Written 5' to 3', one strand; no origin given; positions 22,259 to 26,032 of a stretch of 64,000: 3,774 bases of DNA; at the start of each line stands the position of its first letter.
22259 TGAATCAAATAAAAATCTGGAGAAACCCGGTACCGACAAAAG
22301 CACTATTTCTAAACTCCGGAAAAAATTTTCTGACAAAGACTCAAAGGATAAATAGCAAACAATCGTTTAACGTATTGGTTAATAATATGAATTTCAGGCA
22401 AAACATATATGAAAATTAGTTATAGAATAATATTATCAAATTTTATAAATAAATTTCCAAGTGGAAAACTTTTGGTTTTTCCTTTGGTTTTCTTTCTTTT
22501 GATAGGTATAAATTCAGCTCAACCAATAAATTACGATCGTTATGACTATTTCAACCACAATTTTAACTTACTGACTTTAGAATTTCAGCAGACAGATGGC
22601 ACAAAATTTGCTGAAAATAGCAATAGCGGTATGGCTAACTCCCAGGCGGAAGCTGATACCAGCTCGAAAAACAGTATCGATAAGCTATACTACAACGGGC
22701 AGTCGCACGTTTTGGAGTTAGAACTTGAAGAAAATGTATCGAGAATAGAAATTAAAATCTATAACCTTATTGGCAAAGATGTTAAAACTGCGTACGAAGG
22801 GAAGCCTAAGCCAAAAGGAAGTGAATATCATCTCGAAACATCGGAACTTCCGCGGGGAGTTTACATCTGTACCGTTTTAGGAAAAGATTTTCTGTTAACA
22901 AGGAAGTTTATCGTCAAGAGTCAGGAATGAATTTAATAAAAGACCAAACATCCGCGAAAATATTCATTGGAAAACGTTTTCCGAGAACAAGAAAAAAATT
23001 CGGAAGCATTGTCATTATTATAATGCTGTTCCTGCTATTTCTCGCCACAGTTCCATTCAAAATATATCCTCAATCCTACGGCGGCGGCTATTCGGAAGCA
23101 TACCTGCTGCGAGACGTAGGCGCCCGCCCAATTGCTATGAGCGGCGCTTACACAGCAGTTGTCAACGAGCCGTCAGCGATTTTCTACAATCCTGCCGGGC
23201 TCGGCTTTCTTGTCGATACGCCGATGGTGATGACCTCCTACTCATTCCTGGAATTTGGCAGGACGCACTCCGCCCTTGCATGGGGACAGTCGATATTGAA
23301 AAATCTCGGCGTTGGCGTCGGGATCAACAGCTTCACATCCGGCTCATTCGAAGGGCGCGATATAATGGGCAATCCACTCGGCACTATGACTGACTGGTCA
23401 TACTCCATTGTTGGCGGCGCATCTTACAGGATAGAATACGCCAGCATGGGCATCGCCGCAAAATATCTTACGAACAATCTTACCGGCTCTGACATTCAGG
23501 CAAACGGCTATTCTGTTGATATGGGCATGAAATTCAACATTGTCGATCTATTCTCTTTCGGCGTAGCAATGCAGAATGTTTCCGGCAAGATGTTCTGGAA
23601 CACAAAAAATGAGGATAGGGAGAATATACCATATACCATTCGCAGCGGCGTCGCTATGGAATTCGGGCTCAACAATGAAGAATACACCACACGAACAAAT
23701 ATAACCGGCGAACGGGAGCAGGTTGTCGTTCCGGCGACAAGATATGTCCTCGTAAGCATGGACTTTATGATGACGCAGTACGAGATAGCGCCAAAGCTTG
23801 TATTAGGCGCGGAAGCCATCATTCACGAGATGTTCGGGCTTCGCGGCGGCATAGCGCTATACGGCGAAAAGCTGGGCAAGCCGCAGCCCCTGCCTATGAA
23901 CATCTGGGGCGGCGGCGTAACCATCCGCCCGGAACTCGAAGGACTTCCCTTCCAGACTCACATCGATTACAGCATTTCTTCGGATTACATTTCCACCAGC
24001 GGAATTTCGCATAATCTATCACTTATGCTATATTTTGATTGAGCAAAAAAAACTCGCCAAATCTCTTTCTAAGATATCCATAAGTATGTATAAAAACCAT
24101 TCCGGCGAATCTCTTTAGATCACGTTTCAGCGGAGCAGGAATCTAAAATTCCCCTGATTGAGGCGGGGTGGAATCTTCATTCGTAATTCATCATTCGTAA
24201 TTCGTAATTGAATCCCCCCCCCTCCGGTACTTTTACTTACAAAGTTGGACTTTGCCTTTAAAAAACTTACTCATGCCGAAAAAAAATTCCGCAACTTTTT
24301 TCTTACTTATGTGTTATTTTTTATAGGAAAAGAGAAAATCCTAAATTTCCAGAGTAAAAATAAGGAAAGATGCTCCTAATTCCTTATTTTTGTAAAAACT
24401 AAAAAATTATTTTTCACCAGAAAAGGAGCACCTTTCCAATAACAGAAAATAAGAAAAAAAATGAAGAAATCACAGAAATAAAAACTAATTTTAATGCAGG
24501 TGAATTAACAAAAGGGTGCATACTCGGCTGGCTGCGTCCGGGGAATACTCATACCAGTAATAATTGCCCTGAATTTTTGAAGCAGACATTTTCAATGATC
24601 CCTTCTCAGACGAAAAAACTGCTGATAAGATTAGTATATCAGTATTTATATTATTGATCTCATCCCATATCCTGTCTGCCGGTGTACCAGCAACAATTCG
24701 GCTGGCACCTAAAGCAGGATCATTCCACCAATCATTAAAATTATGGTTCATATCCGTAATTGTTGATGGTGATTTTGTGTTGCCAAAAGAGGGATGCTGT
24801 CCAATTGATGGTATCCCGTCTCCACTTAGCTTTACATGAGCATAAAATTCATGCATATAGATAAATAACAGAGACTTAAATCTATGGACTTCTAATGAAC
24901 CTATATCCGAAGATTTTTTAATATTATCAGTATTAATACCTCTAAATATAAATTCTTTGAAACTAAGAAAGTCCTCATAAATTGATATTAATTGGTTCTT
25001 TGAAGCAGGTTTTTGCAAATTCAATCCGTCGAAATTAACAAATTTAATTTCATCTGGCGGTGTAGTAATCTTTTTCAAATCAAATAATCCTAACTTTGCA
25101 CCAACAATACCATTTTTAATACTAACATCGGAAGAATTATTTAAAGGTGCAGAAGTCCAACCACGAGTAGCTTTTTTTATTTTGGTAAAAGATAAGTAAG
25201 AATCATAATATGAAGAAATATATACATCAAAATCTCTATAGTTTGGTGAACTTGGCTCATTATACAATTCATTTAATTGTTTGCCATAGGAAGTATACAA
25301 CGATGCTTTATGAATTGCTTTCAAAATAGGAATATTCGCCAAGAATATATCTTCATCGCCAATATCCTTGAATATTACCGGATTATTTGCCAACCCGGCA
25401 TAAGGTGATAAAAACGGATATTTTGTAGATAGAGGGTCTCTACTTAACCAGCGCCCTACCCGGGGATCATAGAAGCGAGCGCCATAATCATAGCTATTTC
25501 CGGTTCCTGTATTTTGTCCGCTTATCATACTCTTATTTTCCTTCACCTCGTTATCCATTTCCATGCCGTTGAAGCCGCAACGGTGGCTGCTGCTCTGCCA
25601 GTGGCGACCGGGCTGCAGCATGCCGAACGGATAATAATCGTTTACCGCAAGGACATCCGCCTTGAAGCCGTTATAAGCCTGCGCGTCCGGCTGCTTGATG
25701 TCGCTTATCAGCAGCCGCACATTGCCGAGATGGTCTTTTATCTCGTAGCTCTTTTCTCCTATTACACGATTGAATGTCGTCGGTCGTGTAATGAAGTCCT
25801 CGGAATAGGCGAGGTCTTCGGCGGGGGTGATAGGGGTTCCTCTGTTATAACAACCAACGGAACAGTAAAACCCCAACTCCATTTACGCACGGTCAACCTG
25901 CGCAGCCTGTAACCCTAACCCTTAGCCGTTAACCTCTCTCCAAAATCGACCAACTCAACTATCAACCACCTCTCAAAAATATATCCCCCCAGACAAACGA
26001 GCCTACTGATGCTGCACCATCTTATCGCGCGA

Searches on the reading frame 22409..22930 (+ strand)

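Call 20: search_protein_families(library=pfam, proteins=[window:22409-22930:+], max_evalue=0.00001)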
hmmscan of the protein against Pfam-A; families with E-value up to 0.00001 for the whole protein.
window:22409-22930:+ (173 aa): 1 family
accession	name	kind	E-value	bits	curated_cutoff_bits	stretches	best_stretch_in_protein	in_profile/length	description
PF18962.6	Por_Secre_tail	-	6.8e-07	29.9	27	1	102-169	10-75/75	Secretion system C-terminal sorting domain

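Call 94: search_protein_families(library=ncbifam, proteins=[window:22409-22930:+], max_evalue=0.0001)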
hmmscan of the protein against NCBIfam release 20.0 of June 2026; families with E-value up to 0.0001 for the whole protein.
window:22409-22930:+ (173 aa): 2 families
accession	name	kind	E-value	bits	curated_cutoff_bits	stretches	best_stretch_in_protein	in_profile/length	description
TIGR04183.1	Por_Secre_tail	domain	8.2e-07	28.9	23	1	100-170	11-72/72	T9SS type A sorting domain-containing protein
NF038113.1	T9SSA_dep_M36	equivalog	1.3e-05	23.6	885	1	70-170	773-869/869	T9SS-dependent M36 family metallopeptidase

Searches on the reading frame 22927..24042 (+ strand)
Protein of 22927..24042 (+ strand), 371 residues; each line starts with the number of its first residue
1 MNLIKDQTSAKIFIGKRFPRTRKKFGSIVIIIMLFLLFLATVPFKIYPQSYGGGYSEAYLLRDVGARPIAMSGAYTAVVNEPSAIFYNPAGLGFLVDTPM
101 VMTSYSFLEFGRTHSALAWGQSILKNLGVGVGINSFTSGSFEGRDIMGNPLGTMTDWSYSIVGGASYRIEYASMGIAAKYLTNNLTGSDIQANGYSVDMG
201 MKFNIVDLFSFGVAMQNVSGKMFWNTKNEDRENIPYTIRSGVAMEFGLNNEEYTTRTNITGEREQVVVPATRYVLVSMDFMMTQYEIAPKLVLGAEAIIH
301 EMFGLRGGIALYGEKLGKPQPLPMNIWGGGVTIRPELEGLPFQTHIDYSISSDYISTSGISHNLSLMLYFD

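Call 20: search_protein_families(library=pfam, proteins=[window:22927-24042:+], max_evalue=0.00001)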
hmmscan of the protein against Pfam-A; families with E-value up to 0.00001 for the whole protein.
window:22927-24042:+ (371 aa): 0 families

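Call 94: search_protein_families(library=ncbifam, proteins=[window:22927-24042:+], max_evalue=0.0001)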
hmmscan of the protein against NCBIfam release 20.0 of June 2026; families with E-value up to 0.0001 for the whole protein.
window:22927-24042:+ (371 aa): 4 families
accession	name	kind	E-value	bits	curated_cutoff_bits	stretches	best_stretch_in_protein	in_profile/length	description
NF033709.1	PorV_fam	subfamily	1.3e-25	90.7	90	1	60-352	7-310/326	PorV/PorQ family protein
NF033711.1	T9SS_PorQ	equivalog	7.4e-17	61.4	220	1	33-308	4-280/335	type IX secretion system protein PorQ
NF052325.1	PorVQ2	equivalog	3.5e-11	42.6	325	1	36-97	6-67/354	putative type IX sorting system protein PorV2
NF033710.1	T9SS_OM_PorV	equivalog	2.1e-08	33.8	250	1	66-271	35-253/367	type IX secretion system outer membrane channel protein PorV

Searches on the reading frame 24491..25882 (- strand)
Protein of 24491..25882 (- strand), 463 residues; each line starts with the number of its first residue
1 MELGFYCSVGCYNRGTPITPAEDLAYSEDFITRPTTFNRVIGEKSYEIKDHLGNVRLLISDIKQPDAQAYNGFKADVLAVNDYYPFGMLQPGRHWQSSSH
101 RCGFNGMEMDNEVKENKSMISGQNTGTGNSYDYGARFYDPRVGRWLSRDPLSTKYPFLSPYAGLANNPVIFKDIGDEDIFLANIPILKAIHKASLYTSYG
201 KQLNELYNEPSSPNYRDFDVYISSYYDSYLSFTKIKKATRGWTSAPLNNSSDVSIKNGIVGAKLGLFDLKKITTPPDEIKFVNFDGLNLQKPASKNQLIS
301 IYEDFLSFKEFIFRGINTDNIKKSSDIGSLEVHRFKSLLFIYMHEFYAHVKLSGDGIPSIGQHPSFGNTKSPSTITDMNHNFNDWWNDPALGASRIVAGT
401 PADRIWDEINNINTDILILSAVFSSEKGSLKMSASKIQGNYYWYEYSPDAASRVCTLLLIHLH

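Call 20: search_protein_families(library=pfam, proteins=[window:24491-25882:-], max_evalue=0.00001)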
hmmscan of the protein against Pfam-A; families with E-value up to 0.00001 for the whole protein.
window:24491-25882:- (463 aa): 0 families

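Call 94: search_protein_families(library=ncbifam, proteins=[window:24491-25882:-], max_evalue=0.0001)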
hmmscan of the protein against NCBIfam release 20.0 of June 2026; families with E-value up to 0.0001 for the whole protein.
window:24491-25882:- (463 aa): 1 family
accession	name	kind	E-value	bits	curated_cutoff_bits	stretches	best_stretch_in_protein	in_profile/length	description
TIGR03696.1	Rhs_assc_core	domain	7.7e-13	48.7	32.5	1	83-173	1-72/76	RHS repeat-associated core domain-containing protein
